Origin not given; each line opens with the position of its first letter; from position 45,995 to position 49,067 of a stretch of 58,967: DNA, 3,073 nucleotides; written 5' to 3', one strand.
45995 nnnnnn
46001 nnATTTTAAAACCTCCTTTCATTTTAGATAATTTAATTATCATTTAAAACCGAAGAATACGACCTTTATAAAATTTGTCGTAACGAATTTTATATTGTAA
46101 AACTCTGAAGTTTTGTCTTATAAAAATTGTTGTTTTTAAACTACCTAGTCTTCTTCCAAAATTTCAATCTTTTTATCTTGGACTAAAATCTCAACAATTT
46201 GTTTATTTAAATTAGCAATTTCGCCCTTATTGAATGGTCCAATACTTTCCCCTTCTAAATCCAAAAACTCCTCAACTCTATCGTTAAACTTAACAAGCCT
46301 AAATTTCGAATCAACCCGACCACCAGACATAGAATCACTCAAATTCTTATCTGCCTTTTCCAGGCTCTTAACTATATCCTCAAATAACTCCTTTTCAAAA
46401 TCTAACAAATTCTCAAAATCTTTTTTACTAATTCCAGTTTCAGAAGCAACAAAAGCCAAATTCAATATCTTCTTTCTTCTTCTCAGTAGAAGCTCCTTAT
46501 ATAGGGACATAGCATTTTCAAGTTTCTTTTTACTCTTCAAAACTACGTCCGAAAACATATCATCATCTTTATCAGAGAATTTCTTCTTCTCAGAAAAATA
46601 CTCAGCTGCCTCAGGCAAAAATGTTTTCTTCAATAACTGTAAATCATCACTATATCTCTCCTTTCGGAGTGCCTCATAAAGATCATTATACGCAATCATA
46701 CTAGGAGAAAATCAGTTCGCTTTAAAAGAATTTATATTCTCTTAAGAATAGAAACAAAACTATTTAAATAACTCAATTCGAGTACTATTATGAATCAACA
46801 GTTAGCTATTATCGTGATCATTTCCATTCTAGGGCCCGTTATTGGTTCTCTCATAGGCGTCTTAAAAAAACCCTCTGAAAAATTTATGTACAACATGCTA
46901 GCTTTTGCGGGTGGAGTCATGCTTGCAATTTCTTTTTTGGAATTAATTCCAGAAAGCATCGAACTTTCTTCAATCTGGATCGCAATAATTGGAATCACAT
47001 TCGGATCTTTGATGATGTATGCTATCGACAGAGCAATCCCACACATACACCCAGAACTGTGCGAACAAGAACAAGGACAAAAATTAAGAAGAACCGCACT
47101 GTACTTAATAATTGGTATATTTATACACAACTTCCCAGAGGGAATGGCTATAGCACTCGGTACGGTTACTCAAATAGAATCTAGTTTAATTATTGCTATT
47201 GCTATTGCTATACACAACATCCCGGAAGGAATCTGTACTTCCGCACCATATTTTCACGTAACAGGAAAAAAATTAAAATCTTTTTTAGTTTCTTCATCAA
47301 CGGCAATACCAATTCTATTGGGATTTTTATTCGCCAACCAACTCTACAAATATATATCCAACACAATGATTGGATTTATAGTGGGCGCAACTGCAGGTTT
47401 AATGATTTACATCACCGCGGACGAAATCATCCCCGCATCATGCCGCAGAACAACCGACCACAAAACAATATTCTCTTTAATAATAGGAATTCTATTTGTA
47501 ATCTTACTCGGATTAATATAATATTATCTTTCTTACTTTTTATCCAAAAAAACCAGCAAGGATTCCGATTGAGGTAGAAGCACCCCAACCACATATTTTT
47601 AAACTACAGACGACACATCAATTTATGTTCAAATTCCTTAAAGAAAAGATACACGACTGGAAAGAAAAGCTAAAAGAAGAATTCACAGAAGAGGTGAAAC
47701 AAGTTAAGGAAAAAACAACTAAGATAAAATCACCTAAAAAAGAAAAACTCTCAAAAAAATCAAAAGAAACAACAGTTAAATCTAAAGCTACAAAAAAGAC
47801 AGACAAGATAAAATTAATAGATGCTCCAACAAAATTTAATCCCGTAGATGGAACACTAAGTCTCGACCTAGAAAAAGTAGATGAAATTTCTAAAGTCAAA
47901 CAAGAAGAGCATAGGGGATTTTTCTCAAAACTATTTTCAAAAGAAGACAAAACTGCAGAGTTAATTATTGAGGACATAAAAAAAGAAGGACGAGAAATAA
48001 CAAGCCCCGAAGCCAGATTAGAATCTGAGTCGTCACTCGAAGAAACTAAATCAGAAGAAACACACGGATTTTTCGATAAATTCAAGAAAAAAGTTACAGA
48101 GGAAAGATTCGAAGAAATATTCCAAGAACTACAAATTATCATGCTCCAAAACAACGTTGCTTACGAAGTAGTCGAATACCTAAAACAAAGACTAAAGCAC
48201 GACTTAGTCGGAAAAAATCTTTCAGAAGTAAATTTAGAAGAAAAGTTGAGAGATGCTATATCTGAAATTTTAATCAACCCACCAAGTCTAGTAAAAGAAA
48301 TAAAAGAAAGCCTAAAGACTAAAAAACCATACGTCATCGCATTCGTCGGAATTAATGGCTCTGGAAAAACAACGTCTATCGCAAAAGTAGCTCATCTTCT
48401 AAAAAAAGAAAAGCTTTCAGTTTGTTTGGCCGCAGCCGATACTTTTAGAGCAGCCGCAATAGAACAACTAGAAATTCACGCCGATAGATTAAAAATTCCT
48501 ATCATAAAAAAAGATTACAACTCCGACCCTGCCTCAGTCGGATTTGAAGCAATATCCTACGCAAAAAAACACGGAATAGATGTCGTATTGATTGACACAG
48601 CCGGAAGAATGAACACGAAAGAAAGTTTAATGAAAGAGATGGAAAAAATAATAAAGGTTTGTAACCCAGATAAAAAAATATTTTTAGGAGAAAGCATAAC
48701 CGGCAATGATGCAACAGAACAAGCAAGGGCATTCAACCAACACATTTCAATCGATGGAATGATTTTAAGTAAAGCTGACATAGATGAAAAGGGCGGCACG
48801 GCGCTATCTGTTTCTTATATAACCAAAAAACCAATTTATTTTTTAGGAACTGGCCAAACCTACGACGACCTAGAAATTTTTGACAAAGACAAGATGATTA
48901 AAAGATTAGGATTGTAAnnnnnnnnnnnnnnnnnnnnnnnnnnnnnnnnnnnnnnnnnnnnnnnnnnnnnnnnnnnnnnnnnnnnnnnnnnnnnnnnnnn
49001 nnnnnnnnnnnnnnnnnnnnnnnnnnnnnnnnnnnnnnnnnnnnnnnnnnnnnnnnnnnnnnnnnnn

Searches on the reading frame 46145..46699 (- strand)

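Call 11: search_protein_families(library=pfam, max_evalue=0.01, proteins=[window:46145-46699:-])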
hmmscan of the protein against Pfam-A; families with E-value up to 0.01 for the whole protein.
window:46145-46699:- (184 aa): 2 families
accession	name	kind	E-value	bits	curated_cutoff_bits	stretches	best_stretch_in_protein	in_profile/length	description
PF22090.1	Gins51_C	-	4.7e-05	23.5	27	1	135-176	2-43/48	Gins51, C-terminal domain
PF05916.17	Sld5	-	0.002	18.7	22.3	1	16-120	15-101/102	GINS complex protein helical bundle domain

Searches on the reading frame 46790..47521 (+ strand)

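Call 11: search_protein_families(library=pfam, max_evalue=0.01, proteins=[window:46790-47521:+])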
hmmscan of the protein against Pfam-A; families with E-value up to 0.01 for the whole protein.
window:46790-47521:+ (243 aa): 1 family
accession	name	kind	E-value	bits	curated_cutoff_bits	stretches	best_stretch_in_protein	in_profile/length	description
PF02535.28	Zip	-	1.4e-28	100.5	35.1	2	89-240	164-322/323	ZIP Zinc transporter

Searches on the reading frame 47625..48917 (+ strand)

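Call 11: search_protein_families(library=pfam, max_evalue=0.01, proteins=[window:47625-48917:+])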
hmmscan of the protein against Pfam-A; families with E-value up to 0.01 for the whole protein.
window:47625-48917:+ (430 aa): 11 families
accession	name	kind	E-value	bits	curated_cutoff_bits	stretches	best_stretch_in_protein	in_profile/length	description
PF00448.28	SRP54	-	2.2e-73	246.6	22.7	1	236-428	2-194/196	SRP54-type protein, GTPase domain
PF02881.24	SRP54_N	-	3.3e-07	30.8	22.4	1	150-215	9-74/75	SRP54-type protein, helical bundle domain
PF13604.12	AAA_30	-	5e-06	26.8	27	1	232-333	15-104/191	AAA domain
PF13207.12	AAA_17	-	9.9e-05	23.1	27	1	241-354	1-108/136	AAA domain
PF06414.18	Zeta_toxin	-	0.00023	21.1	22.3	1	226-327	7-105/199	Zeta toxin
PF00005.33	ABC_tran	-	0.00036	21.6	25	1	229-313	5-80/137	ABC transporter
PF13401.12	AAA_22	-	0.0006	20.6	27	1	235-344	5-106/130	AAA domain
PF05970.20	PIF1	-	0.0011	19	25.9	1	222-357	9-142/223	PIF1-like helicase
PF25199.1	nSTAND_NTPase5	-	0.0015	18.8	34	1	221-277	23-84/145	Novel STAND NTPase 5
PF13245.12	AAA_19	-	0.0027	18.3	25.1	0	236-330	12-103/134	AAA domain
PF02492.25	cobW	-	0.0056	16.7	20.7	0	237-387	2-156/180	CobW/HypB/UreG, nucleotide-binding domain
